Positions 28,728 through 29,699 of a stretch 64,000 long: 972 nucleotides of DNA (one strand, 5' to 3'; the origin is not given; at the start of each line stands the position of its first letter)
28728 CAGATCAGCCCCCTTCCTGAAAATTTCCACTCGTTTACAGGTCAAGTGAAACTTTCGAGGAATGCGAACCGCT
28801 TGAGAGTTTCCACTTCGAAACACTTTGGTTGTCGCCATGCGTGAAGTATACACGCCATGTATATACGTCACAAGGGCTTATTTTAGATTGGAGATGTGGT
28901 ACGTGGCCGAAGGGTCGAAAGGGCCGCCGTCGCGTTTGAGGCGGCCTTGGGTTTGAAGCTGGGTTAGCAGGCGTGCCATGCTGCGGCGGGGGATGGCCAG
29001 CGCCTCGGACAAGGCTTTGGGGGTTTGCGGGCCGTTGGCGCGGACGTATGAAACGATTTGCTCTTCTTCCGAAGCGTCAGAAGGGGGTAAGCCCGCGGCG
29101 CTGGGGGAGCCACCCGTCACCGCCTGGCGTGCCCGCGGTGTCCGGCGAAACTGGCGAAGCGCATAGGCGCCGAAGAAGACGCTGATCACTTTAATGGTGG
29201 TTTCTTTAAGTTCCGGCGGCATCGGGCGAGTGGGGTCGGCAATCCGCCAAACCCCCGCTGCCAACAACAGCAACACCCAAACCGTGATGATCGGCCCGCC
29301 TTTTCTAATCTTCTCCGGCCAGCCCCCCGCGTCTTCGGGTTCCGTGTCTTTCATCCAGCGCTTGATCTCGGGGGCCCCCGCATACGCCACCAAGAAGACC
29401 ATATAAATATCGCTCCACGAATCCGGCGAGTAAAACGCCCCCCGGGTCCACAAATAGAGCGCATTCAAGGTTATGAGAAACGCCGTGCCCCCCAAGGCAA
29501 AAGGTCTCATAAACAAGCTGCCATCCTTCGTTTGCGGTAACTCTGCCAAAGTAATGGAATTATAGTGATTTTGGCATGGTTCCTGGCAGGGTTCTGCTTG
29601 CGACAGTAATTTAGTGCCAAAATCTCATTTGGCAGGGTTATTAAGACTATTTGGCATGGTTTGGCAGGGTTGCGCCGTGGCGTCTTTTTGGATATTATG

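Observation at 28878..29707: Membrane-anchored winged-helix protein (paralog 1) with an upstream array of TGGCA(T/G)GGTT direct repeats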

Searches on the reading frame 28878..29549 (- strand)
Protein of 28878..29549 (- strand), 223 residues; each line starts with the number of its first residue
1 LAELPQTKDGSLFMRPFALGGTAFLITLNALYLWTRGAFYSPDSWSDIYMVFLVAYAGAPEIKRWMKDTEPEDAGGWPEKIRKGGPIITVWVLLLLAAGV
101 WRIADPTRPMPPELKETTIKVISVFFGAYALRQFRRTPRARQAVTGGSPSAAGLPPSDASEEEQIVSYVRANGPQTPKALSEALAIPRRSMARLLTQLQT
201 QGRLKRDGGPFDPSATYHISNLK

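Call 6: search_protein_families(library=pfam, proteins=[window:28878-29549:-], max_evalue=0.1)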
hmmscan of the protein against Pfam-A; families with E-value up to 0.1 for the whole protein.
window:28878-29549:- (223 aa): 6 families
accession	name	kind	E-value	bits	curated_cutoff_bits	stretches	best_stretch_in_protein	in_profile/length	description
PF12802.13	MarR_2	-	0.0036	17.9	27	1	164-205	9-51/61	MarR family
PF25213.1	HVO_A0261_N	-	0.0099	16.2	35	1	171-211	21-61/86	HVO_A0261 N-terminal domain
PF09339.16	HTH_IclR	-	0.029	14.6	22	1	171-208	15-52/52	IclR helix-turn-helix domain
PF17782.7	DprA_WH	-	0.042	14.3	22.9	1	151-209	3-60/61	DprA winged helix domain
PF06224.18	AlkZ-like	-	0.055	13.5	25.9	1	134-204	154-214/329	DNA glycosylase AlkZ-like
PF12840.13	HTH_20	-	0.084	13.3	27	0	165-198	9-42/51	Helix-turn-helix domain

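Call 12: find_homologous_proteins(query=window:28878-29549:-)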
Query window:28878-29549:- (223 aa): 29 proteins with E <= 0.001 among 1298 candidates.
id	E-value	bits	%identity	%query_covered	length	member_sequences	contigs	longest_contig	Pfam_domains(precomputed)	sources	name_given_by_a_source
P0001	3.5e-136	470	100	94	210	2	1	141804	-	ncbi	-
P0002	6.2e-85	303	64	98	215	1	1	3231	PF25213.2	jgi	jgi:hypothetical protein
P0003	8.1e-84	299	68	93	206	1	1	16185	PF09339.17,PF25213.2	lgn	-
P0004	1.8e-72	262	58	94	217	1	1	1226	PF01047.29,PF12840.14,PF12802.14,PF25213.2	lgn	-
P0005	3.3e-72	261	57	94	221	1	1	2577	PF12840.14,PF12802.14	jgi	jgi:hypothetical protein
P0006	7.1e-72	260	55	98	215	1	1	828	PF12840.14,PF09339.17,PF12802.14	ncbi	-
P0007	2.2e-66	242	58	92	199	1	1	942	PF12840.14,PF13412.13,PF09339.17,PF12802.14,PF25213.2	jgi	jgi:hypothetical protein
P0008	3.9e-63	231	53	97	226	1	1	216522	-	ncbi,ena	-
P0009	7.3e-63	230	54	96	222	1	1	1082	-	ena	-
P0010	2.2e-62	229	51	93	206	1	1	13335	-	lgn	-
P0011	7.6e-62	227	49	95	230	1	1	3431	-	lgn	-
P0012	1.2e-61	226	51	95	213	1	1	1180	-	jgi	jgi:hypothetical protein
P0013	1.5e-61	226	52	97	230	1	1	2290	-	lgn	-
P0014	3.2e-61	225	53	96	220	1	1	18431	-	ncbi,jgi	jgi:hypothetical protein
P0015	1.7e-60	223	50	96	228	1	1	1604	-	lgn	-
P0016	1.1e-59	220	52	96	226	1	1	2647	PF12802.14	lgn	-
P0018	3.0e-58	215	49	99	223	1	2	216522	-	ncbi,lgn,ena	-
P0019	8.6e-56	207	48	96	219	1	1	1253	PF12802.14,PF25213.2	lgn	-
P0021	1.2e-54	204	47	97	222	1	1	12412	-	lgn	-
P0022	4.1e-54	202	48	96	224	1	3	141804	-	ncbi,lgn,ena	-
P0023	7.7e-54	201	50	96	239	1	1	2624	PF13412.13,PF09339.17,PF12802.14,PF25213.2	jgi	jgi:uncharacterized membrane protein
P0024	3.5e-52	195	49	92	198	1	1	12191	-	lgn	-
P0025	7.3e-52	194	46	98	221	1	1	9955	-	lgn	-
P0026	5.9e-51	191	46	95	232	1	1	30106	PF01047.29,PF12840.14,PF01022.27,PF09339.17,PF12802.14,PF25213.2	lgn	-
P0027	4.4e-50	189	46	97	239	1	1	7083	PF01047.29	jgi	jgi:uncharacterized membrane protein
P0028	3.4e-49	186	44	92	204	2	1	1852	PF13338.13,PF09339.17,PF12802.14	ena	-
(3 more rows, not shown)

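Call 14: find_related_loci(query=A1, collection=genome_contigs, flank=6000)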
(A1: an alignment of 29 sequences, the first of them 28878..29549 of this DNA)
Query A1 (223 aa) in genome_contigs; peptide patterns used: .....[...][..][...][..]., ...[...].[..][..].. (x = any residue, [..] = any of these).
15 stretches matched a pattern; 3 encode a relative of the query (tblastn E <= 1e-3); 3 distinct loci.
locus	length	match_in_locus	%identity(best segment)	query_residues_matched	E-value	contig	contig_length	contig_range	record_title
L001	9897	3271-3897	53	1-217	7e-68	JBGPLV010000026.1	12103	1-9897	MAG: Elusimicrobiota bacterium isolate OBJ_0618_7090110_253 k141_7733458_length_12103_cov_11.0000, whole genome shotgun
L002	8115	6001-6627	53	5-219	8e-67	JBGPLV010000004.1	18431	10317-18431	MAG: Elusimicrobiota bacterium isolate OBJ_0618_7090110_253 k141_8026987_length_18431_cov_10.0000, whole genome shotgun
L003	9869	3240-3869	47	7-219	3e-61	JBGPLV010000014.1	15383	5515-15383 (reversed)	MAG: Elusimicrobiota bacterium isolate OBJ_0618_7090110_253 k141_8464832_length_15383_cov_8.0000, whole genome shotgun s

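Call 15: find_related_loci(query=A1, collection=metagenome_contigs, flank=6000)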
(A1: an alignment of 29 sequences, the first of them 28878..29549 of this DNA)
Query A1 (223 aa) in metagenome_contigs; peptide patterns used: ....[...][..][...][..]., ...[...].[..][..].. (x = any residue, [..] = any of these).
51 stretches matched a pattern; 1 encode a relative of the query (tblastn E <= 1e-3); 1 distinct loci.
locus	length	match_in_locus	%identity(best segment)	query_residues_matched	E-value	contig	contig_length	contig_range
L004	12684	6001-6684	36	9-221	3e-48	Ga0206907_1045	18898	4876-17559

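Call 20: find_encoding_contigs(protein=P0008, flank=5000, max_places=2)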
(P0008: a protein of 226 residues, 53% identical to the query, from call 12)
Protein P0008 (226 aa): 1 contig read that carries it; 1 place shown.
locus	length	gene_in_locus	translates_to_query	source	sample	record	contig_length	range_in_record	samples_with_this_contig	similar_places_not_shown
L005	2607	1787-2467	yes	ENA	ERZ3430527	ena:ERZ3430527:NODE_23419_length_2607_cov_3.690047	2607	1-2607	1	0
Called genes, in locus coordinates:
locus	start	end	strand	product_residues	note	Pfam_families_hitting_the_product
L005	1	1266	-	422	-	?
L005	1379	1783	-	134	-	PF13470:PIN_3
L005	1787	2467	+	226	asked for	-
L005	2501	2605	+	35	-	?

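Call 21: find_encoding_contigs(protein=P0018, flank=5000, max_places=2)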
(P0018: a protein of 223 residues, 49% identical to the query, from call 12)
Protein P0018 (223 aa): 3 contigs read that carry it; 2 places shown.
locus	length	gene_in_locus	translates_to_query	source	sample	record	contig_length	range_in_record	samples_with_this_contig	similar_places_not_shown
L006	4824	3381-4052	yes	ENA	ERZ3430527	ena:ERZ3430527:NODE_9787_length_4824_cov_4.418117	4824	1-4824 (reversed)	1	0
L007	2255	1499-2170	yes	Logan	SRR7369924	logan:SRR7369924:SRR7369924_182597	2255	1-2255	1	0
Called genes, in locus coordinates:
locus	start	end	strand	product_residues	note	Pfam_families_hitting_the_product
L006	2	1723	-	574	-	?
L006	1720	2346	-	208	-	PF07804:HipA_C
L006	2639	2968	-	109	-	PF13657:Couple_hipA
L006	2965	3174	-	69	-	PF01381:HTH_3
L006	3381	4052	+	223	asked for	-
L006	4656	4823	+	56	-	?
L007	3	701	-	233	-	?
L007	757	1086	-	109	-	PF13657:Couple_hipA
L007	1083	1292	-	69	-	PF01381:HTH_3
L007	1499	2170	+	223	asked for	-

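Call 22: find_encoding_contigs(protein=P0003, flank=5000, max_places=2)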
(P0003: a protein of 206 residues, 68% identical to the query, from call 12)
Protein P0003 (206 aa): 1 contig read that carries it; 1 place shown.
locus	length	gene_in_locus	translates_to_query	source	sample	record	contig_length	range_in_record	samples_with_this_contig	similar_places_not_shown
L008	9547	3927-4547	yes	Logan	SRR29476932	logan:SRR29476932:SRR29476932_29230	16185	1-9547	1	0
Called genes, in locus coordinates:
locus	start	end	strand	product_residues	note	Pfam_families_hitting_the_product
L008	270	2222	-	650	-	PF00005:ABC_tran, PF02463:SMC_N (faint), PF03193:RsgA_GTPase (faint), PF13476:AAA_23 (faint), PF13555:AAA_29 (faint), PF01926:MMR_HSR1 (faint), PF12848:ABC_tran_Xtn, PF00005:ABC_tran, +3 more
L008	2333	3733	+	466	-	-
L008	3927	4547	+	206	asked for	PF25213:HVO_A0261_N (weak), PF09339:HTH_IclR (weak)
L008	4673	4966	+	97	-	-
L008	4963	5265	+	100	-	-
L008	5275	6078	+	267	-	PF03976:PPK2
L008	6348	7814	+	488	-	-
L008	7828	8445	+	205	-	PF04264:YceI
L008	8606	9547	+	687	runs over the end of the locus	PF16927:HisKA_7TM, PF00989:PAS, PF08448:PAS_4, PF13188:PAS_8 (faint), PF13426:PAS_9, PF08447:PAS_3 (faint), PF13426:PAS_9, PF00990:GGDEF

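Call 23: find_encoding_contigs(protein=P0010, flank=5000, max_places=1)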
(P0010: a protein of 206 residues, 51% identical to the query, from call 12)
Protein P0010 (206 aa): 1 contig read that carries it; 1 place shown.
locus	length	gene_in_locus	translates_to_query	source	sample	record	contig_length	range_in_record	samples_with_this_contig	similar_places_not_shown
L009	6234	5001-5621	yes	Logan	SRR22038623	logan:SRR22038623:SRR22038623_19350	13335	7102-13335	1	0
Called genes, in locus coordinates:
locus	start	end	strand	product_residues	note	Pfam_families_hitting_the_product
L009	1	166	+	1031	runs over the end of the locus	-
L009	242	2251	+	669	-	-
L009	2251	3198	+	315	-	-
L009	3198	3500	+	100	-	-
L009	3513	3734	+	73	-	-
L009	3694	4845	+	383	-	PF13173:AAA_14, PF13635:DUF4143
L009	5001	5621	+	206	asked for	-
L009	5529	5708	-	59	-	-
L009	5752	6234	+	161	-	?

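Call 24: find_encoding_contigs(protein=P0021, flank=5000, max_places=1)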
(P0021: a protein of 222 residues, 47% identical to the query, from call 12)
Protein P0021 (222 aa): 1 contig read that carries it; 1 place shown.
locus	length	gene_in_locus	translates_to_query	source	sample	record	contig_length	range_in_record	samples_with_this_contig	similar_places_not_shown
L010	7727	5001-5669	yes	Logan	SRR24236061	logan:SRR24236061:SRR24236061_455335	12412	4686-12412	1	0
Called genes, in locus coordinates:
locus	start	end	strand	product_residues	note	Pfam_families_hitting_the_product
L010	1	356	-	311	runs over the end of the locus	PF13174:TPR_6 (faint), PF13505:OMP_b-brl (weak)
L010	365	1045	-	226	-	PF00072:Response_reg, PF00486:Trans_reg_C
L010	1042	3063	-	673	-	PF00512:HisKA, PF02518:HATPase_c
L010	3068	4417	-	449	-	PF13173:AAA_14, PF13635:DUF4143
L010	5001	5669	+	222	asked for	-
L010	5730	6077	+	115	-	PF13560:HTH_31 (weak)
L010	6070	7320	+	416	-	PF07804:HipA_C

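Call 25: find_encoding_contigs(protein=P0024, flank=5000, max_places=1)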
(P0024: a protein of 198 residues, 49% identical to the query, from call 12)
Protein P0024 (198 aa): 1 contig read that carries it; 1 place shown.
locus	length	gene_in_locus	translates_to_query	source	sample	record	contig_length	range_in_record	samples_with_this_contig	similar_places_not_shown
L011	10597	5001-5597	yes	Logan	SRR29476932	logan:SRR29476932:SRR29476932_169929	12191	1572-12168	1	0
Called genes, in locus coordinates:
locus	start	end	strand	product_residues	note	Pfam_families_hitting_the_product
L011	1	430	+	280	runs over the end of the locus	PF00005:ABC_tran, PF13304:AAA_21 (weak)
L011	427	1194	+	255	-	PF12679:ABC2_membrane_2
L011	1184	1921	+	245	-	-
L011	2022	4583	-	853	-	-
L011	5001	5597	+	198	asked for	-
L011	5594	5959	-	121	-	PF01850:PIN (weak)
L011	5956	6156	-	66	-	PF09957:VapB_antitoxin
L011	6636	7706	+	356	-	-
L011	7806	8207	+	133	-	PF03203:MerC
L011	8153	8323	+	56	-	-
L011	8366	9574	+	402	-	-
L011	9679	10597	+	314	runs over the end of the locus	?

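Call 26: find_encoding_contigs(protein=P0025, flank=5000, max_places=1)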
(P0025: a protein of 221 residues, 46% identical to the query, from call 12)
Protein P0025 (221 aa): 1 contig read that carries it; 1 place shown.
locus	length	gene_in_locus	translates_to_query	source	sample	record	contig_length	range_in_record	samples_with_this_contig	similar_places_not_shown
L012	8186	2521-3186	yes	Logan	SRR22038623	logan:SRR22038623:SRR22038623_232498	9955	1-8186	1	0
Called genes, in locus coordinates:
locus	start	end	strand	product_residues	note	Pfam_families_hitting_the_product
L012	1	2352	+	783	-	?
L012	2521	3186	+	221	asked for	-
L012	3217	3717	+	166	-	PF19502:DUF6036 (weak)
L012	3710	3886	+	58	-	-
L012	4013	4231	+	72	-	-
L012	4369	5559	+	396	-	PF16930:Porin_5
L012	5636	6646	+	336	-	PF12849:PBP_like_2, PF01547:SBP_bac_1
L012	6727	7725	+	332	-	PF00528:BPD_transp_1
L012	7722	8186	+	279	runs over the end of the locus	PF00528:BPD_transp_1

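Call 27: find_encoding_contigs(protein=P0026, flank=5000, max_places=1)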
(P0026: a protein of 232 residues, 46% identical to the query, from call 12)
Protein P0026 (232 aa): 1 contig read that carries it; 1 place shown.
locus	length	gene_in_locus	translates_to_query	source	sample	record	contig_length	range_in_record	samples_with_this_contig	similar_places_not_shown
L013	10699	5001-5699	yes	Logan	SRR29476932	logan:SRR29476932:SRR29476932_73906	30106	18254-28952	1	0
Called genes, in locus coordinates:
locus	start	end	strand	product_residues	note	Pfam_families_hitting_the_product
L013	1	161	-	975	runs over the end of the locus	PF12838:Fer4_7, PF13183:Fer4_8 (faint), PF13187:Fer4_9 (faint), PF13247:Fer4_11, PF12838:Fer4_7 (weak)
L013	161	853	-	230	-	PF02085:Cytochrom_CIII (faint), PF14522:Cytochrome_C7 (faint), PF14537:Cytochrom_c3_2 (faint)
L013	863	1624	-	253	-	PF00902:TatC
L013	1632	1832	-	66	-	PF02416:TatA_B_E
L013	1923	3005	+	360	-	PF00180:Iso_dh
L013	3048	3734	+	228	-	PF03783:CsgG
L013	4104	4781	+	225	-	PF05643:GNA1162-like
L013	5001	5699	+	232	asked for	PF01022:HTH_5 (weak), PF01047:MarR (weak), PF12802:MarR_2, PF12840:HTH_20 (weak), PF25213:HVO_A0261_N (weak), PF09339:HTH_IclR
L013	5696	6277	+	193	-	PF01027:Bax1-I, PF12811:BaxI_1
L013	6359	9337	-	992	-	-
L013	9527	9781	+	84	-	PF13560:HTH_31, PF12844:HTH_19, PF01381:HTH_3, PF13443:HTH_26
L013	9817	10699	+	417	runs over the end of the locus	PF13657:Couple_hipA, PF07804:HipA_C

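Call 28: find_encoding_contigs(protein=P0027, flank=5000, max_places=1)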
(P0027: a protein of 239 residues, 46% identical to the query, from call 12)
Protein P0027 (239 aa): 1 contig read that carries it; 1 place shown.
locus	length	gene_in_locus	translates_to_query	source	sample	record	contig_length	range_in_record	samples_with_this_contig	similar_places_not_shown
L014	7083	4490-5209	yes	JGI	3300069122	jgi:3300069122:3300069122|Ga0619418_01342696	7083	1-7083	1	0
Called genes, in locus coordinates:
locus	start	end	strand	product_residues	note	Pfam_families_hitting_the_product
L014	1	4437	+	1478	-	?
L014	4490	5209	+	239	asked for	PF01047:MarR (weak)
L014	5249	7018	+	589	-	PF02446:Glyco_hydro_77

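Call 34: search_protein_families(library=ncbifam, proteins=[window:28878-29549:-], max_evalue=0.1)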
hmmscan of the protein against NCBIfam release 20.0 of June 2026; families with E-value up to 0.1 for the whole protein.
window:28878-29549:- (223 aa): 1 family
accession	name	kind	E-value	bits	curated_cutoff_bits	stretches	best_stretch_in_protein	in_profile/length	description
NF007720.0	PRK10411.1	equivalog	0.018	14.4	259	1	162-209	6-53/243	L-fucose operon activator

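Call 38: predict_structure(alignment_id=A1)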
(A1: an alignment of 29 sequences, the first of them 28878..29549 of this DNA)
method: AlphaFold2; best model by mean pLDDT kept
length: 223 residues; sequences in the alignment: 29
mean_pLDDT: 86.8   pTM: 0.63
mean pLDDT of the five models: 86.8, 86.2, 85.9, 84.0, 83.3
residues with pLDDT >= 90: 140; 70-90: 50; 50-70: 28; < 50: 5
segments of 3 or more residues with pLDDT < 50: none
pLDDT, mean of each block of 10 residues (from residue 1): 59 88 96 95 94 91 82 74 86 97 96 96 93 75 55 60 96 98 95 95 95 95 75
secondary structure, 60 per line:
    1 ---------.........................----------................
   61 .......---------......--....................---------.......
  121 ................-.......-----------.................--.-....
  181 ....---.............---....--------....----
elements in order: H10-34 H45-67 H77-82 H85-104 H114-136 H138-144 H156-172 H177-184 H188-200 E204-207 E216-219

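Call 43: fold_search(model_id=the predicted structure, library=pdb)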
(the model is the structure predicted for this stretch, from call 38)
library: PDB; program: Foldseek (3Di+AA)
matches with E <= 10: 1416; with E <= 0.001: 0
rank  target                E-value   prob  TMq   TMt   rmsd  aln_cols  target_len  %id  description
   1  22oz_D                2.1e-03  1.00  0.25  0.34  14.8       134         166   19  Structural insights into HpaR-mediated recognition of hrpX and hrpG in Xanthomonas campestris pv. campestris (released 2026-03-11)
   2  5j6x_B                1.1e-02  1.00  0.27  0.89   2.3        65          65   17  Crystal structure of the apo-Zalpha of Zebrafish PKZ (released 2016-09-07)
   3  8ylg_B                1.2e-02  1.00  0.25  0.34  12.0       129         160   22  Crystal structure of Burkholderia thailandensis MftR in complex with operator DNA (released 2024-11-13)
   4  8ylg_A                1.3e-02  1.00  0.25  0.35  12.1       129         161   20  Crystal structure of Burkholderia thailandensis MftR in complex with operator DNA (released 2024-11-13)
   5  4kmf_A                1.8e-02  1.00  0.26  0.90   1.3        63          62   14  Crystal structure of Zalpha domain from Carassius auratus PKZ in complex with Z-DNA (released 2013-07-03)
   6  5j6x_A                1.9e-02  1.00  0.27  0.87   2.3        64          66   17  Crystal structure of the apo-Zalpha of Zebrafish PKZ (released 2016-09-07)
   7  3voe_B                1.9e-02  1.00  0.25  0.41   3.0        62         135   19  Crystal Structure of wild type MarR (apo form) from E.coli (released 2013-03-06)
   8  1qgp_MODEL_1_A        1.9e-02  1.00  0.27  0.75   1.8        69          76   20  NMR STRUCTURE OF THE Z-ALPHA DOMAIN OF ADAR1, 15 STRUCTURES (released 1999-10-19)
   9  3vod_B                2.0e-02  1.00  0.25  0.41   3.0        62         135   19  Crystal Structure of mutant MarR C80S from E.coli (released 2013-03-06)
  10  2a61_A                2.1e-02  1.00  0.24  0.37   3.2        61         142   26  The crystal structure of transcriptional regulator Tm0710 from Thermotoga maritima (released 2005-07-19)
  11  3vb2_A                2.4e-02  1.00  0.24  0.40   2.9        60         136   22  Crystal Structure of the Reduced Form of MarR from E.coli (released 2013-01-30)
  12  2eth_A                2.4e-02  1.00  0.25  0.38   3.4        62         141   21  Crystal structure of a marr-like transcriptional regulator (tm0816) from thermotoga maritima at 2.50 A resolution (released 2005-11-08)
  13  3vod_A                2.5e-02  1.00  0.25  0.41   2.8        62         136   19  Crystal Structure of mutant MarR C80S from E.coli (released 2013-03-06)
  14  5h3r_B                2.7e-02  1.00  0.25  0.40   2.9        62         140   19  Crystal Structure of mutant MarR C80S from E.coli complexed with operator DNA (released 2017-08-02)
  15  5yhy                  2.8e-02  1.00  0.24  0.35  10.5       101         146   21  Structure of Lactococcus lactis ZitR, C30S mutant (released 2017-12-06)
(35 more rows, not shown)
